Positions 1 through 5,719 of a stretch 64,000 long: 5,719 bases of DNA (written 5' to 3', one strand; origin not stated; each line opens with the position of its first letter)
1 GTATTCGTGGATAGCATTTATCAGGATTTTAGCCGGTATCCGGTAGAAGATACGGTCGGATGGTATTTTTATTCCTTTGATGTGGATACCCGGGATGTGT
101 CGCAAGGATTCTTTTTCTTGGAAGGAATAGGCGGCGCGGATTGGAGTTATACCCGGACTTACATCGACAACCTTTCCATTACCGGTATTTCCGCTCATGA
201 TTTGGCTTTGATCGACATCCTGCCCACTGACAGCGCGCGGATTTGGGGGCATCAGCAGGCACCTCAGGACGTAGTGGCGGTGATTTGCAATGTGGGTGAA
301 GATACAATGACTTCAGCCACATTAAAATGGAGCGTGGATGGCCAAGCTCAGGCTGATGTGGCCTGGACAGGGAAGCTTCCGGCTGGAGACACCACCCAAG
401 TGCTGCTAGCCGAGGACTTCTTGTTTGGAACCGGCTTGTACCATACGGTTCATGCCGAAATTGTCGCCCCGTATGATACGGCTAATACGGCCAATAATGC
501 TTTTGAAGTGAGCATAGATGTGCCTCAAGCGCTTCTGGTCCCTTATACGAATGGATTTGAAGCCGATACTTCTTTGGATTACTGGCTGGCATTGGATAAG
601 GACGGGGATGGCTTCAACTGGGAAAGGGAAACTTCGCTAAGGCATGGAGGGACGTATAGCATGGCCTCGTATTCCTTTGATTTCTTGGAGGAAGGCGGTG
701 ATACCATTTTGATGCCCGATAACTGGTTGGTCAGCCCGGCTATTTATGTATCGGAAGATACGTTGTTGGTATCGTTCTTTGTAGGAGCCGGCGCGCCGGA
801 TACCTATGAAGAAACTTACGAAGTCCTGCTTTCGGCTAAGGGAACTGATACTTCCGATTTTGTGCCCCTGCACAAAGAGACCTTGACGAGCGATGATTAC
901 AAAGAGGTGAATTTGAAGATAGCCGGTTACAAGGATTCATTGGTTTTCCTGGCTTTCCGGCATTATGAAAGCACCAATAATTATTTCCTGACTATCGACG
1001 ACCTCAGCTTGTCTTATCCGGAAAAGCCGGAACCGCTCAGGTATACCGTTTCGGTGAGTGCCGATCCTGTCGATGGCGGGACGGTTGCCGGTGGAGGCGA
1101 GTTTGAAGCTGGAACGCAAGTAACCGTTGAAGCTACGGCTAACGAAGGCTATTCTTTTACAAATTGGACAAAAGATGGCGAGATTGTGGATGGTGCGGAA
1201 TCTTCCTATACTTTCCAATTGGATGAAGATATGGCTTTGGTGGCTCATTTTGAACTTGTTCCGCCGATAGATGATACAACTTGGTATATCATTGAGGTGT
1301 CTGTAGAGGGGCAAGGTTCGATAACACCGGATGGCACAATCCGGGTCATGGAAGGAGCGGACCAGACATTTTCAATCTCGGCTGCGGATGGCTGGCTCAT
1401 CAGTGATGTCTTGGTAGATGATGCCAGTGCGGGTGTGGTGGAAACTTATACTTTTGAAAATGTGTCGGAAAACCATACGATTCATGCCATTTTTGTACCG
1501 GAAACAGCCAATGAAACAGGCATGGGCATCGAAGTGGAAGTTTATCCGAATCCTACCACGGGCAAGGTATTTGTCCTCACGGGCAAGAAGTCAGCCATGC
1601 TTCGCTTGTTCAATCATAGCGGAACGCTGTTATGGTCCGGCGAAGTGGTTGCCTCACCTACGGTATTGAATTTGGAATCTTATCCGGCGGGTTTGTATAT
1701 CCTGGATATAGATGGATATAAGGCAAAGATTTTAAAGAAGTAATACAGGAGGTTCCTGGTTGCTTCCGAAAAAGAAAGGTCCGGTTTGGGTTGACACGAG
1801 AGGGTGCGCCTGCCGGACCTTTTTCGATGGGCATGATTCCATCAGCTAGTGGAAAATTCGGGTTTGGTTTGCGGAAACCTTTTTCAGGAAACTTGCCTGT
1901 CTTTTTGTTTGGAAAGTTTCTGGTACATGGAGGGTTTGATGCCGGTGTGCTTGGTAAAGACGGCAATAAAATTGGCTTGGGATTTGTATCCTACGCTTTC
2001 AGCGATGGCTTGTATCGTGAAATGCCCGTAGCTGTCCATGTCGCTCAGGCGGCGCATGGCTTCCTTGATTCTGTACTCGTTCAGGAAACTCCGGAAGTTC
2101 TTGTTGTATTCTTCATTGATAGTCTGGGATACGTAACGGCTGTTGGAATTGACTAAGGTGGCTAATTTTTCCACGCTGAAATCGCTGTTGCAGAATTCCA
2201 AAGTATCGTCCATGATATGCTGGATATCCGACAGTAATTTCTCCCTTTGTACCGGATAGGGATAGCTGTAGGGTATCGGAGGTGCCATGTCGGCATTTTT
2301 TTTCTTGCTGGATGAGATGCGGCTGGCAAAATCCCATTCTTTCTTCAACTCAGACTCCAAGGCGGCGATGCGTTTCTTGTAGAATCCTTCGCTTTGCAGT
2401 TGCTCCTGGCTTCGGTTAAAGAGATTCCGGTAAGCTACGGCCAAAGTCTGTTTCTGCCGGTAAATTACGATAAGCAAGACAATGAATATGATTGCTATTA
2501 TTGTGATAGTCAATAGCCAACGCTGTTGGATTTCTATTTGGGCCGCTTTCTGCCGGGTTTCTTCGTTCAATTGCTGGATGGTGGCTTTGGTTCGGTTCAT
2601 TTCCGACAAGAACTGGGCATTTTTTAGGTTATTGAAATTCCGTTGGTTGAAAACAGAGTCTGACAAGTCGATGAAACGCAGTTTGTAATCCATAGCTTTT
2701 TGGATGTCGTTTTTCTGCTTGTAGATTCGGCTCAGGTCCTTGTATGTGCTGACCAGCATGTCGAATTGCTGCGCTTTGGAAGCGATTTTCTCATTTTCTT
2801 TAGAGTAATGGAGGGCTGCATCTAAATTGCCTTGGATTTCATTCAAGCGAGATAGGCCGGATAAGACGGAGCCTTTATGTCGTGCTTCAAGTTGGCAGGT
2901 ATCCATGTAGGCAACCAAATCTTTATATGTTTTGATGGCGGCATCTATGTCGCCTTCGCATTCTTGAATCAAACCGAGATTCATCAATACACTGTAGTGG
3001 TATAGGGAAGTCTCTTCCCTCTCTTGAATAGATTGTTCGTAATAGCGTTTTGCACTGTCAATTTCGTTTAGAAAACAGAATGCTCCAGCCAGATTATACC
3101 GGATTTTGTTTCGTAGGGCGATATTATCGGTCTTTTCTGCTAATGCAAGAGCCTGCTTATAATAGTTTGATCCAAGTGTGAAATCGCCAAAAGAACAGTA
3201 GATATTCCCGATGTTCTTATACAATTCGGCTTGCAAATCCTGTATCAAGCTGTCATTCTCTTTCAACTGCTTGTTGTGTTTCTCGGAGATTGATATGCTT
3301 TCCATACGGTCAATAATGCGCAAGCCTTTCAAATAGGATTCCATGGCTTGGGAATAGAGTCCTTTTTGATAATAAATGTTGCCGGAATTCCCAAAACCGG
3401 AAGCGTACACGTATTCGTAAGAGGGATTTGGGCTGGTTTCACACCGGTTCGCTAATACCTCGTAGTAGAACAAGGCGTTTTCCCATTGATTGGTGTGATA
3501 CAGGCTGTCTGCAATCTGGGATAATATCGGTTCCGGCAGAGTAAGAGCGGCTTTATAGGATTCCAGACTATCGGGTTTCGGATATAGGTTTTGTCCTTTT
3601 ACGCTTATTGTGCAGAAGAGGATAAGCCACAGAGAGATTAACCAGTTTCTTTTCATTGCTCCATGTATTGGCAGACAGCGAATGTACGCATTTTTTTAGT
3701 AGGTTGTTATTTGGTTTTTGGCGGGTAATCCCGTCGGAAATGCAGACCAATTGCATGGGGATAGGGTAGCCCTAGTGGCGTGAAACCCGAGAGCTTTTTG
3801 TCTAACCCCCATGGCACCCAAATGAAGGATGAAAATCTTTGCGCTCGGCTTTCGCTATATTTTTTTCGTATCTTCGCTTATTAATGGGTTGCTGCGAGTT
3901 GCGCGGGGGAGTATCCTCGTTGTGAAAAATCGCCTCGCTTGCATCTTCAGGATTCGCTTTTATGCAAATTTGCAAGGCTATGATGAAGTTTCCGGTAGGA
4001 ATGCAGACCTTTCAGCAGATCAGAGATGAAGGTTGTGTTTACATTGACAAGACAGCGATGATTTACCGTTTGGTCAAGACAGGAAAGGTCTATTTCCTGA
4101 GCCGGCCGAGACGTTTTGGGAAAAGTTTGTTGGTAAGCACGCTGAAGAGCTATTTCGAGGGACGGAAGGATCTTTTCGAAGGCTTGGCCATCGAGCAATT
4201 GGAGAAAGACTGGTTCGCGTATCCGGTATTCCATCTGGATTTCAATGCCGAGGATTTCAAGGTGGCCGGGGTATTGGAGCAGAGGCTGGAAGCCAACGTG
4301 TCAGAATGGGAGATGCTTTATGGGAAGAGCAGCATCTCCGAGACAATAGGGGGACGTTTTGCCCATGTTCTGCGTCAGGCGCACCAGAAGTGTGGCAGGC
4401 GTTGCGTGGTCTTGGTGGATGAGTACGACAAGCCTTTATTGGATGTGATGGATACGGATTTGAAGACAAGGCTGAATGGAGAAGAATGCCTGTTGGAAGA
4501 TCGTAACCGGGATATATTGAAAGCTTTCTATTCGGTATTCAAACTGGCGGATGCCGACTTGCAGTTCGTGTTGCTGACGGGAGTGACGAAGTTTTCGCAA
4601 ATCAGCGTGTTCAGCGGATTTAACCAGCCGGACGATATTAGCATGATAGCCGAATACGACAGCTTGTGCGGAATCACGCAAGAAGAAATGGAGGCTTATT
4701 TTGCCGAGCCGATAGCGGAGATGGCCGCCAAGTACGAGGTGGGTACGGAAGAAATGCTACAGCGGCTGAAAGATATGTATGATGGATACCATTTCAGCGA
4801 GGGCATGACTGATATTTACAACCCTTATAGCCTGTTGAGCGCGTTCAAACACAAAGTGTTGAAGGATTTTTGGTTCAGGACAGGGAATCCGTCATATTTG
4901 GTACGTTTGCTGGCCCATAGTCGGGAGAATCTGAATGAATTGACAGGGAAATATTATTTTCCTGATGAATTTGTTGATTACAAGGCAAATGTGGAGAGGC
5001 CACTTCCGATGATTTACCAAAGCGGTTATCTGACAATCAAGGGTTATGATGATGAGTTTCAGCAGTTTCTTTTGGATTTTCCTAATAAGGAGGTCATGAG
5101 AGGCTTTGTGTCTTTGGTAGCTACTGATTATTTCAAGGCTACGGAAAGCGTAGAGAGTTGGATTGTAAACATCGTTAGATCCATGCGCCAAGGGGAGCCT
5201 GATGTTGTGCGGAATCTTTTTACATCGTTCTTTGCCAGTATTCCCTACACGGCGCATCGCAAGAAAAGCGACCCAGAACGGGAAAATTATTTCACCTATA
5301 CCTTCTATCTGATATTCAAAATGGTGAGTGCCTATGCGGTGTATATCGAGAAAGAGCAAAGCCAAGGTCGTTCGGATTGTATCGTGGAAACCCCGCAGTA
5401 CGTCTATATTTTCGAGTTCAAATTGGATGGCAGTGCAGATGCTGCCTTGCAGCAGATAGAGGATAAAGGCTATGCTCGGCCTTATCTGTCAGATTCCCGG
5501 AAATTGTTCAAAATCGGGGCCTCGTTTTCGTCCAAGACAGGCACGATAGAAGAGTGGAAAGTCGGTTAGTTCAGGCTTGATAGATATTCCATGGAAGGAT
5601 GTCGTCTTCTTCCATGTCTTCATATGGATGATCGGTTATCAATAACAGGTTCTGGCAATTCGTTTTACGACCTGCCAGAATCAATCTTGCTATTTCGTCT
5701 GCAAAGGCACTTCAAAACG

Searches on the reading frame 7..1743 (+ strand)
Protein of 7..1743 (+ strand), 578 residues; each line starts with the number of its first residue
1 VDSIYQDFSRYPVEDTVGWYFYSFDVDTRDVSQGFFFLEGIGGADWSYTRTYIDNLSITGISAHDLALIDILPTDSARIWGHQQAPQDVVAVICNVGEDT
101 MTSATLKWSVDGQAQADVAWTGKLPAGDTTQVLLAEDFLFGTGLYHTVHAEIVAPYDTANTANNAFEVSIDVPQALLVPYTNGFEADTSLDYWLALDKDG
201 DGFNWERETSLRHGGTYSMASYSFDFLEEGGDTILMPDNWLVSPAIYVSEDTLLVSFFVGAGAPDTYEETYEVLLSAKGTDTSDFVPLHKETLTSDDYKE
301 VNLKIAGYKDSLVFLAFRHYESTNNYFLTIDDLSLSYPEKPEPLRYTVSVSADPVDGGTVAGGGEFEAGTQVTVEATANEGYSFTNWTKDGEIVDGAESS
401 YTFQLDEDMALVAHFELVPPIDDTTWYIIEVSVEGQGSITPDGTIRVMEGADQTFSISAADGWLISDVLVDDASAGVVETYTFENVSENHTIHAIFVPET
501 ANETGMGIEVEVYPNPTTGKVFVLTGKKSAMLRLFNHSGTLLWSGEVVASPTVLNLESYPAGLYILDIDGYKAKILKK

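Call 8: search_protein_families(library=pfam, proteins=[window:7-1743:+], max_evalue=0.001)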
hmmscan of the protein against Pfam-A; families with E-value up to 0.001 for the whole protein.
window:7-1743:+ (578 aa): 3 families
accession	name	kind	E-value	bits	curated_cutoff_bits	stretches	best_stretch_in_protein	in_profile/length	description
PF07675.18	Cleaved_Adhesin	-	2.9e-20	73.3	21.4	1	183-334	7-173/174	Cleaved Adhesin Domain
PF18998.6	Flg_new_2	-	4.6e-16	59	23.6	1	349-417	2-71/73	Divergent InlB B-repeat domain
PF18962.6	Por_Secre_tail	-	1.2e-06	29.2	27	1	512-578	1-72/75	Secretion system C-terminal sorting domain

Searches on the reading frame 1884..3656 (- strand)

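Call 8: search_protein_families(library=pfam, proteins=[window:1884-3656:-], max_evalue=0.001)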
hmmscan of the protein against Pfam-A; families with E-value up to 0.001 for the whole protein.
window:1884-3656:- (590 aa): 14 families
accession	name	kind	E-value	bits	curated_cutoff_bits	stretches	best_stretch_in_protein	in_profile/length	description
PF13424.12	TPR_12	-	6.1e-17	62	30.1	1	142-210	2-72/77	Tetratricopeptide repeat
PF12833.13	HTH_18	-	2.6e-15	56.9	33.6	1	498-580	1-79/80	Helix-turn-helix domain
PF07719.23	TPR_2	-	9.2e-15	53.9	27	0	143-174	1-32/34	Tetratricopeptide repeat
PF00515.34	TPR_1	-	5.4e-13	48.6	27.8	0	87-114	3-30/34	Tetratricopeptide repeat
PF13176.12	TPR_7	-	1.3e-11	44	27.9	0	146-176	2-32/36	Tetratricopeptide repeat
PF13181.12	TPR_8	-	2.8e-10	40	25.7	0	89-114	5-30/34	Tetratricopeptide repeat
PF17874.7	TPR_MalT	-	4.9e-10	39.6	45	1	152-375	10-237/336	MalT-like TPR region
PF13374.12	TPR_10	-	2.1e-06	28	27.5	0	146-176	5-35/42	Tetratricopeptide repeat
PF00165.29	HTH_AraC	-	3.1e-06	27.6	26.6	1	546-579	9-41/42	Bacterial regulatory helix-turn-helix proteins, AraC family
PF13428.12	TPR_14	-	2.2e-05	25.1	23.5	0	225-249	5-29/44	Tetratricopeptide repeat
PF14938.12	SNAP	-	3.1e-05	24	25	1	103-247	80-222/282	Soluble NSF attachment protein, SNAP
PF13174.12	TPR_6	-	3.7e-05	24.5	26.3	0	223-249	2-28/33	Tetratricopeptide repeat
PF13414.12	TPR_11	-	8.5e-05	22.6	26.8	0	92-114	1-23/42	TPR repeat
PF13432.12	TPR_16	-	0.00021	22.1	32.7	0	196-248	10-58/65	Tetratricopeptide repeat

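Call 62: search_protein_families(library=padloc, proteins=[window:1884-3656:-], max_evalue=0.001)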
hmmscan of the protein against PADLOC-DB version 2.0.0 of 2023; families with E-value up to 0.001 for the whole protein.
window:1884-3656:- (590 aa): 1 family
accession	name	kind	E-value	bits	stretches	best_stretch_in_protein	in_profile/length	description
PDLC01169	TPR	-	0.00095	16.6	0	121-214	125-219/252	TPR repeats containing protein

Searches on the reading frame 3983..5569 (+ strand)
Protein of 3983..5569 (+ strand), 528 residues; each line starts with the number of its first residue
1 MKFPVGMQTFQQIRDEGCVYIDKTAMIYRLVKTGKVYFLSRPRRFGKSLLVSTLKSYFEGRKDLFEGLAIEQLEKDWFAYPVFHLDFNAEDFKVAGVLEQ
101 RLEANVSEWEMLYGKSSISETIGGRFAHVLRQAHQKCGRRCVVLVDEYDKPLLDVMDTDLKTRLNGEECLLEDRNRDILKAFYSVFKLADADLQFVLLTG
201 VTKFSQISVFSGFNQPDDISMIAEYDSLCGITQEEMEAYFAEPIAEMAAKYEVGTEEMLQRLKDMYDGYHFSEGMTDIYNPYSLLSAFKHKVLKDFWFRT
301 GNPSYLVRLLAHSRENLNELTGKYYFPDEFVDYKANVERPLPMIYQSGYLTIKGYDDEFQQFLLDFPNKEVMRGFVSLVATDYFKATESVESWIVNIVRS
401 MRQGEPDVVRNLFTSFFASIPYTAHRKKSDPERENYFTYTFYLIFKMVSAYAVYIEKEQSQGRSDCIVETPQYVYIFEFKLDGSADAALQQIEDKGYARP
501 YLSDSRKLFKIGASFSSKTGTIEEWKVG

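Call 4: search_protein_families(library=pfam, proteins=[window:3983-5569:+], max_evalue=0.01)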
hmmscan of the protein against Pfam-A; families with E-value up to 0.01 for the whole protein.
window:3983-5569:+ (528 aa): 2 families
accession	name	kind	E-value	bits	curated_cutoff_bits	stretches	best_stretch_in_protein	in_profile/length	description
PF09820.16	AAA-ATPase_like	-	1.1e-64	218.4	26.1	1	4-210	1-201/201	Predicted AAA-ATPase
PF08011.17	PDDEXK_9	-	2.9e-22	79.1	25.5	1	433-525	2-105/105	PD-(D/E)XK nuclease superfamily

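Call 9: search_protein_families(library=padloc, proteins=[window:3983-5569:+], max_evalue=0.01)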
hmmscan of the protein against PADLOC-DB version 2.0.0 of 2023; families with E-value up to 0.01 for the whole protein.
window:3983-5569:+ (528 aa): 0 families

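Call 10: search_protein_families(library=ncbifam, proteins=[window:3983-5569:+], max_evalue=0.01)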
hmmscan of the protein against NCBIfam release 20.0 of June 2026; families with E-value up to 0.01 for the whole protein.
window:3983-5569:+ (528 aa): 0 families

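Call 24: find_homologous_proteins(query=window:3983-5569:+, max_evalue=1e-20)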
Query window:3983-5569:+ (528 aa): 8000 proteins with E <= 1e-20 among 8000 candidates; the best 120 are listed.
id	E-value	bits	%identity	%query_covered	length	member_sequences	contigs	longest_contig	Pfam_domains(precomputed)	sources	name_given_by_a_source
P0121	0.0e+0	1203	100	100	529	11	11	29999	PF08011.18,PF09820.17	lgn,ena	-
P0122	3.3e-270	915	75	100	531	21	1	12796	PF08011.18,PF09820.17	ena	-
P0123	5.5e-265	898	75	100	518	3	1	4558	PF08011.18,PF09820.17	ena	-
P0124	2.7e-263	892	72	100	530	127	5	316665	PF08011.18,PF09820.17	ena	-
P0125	4.7e-262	888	73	100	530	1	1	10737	PF08011.18,PF09820.17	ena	-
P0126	4.2e-260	882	73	100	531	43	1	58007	PF08011.18,PF09820.17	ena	-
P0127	4.4e-258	875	72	100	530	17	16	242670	PF08011.18,PF09820.17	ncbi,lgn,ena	-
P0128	1.4e-257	873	72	100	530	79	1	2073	PF08011.18,PF09820.17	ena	-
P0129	4.3e-256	868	71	100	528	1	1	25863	PF08011.18,PF09820.17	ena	-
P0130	1.8e-254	863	71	100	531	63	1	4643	PF08011.18,PF09820.17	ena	-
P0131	1.6e-253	860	72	100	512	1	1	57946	PF08011.18,PF09820.17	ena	-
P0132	1.1e-252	857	72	100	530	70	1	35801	PF08011.18,PF09820.17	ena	-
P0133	1.4e-248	844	67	100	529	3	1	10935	PF08011.18,PF09820.17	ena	-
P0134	7.9e-248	841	68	100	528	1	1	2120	PF08011.18,PF09820.17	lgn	-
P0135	2.1e-244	830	67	100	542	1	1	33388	PF08011.18,PF09820.17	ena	-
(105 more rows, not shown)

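Call 78: search_protein_families(library=padloc, proteins=[window:3983-5566:+], max_evalue=10)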
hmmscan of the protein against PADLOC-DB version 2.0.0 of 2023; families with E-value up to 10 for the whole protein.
window:3983-5566:+ (528 aa): 1 family
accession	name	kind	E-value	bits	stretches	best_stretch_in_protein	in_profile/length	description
PDLC02083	Cas4_II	-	0.011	14.2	1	444-492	57-105/186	-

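Call 79: search_protein_families(library=phrogs, proteins=[window:3983-5566:+], max_evalue=0.01)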
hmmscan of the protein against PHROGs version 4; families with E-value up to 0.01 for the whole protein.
window:3983-5566:+ (528 aa): 0 families
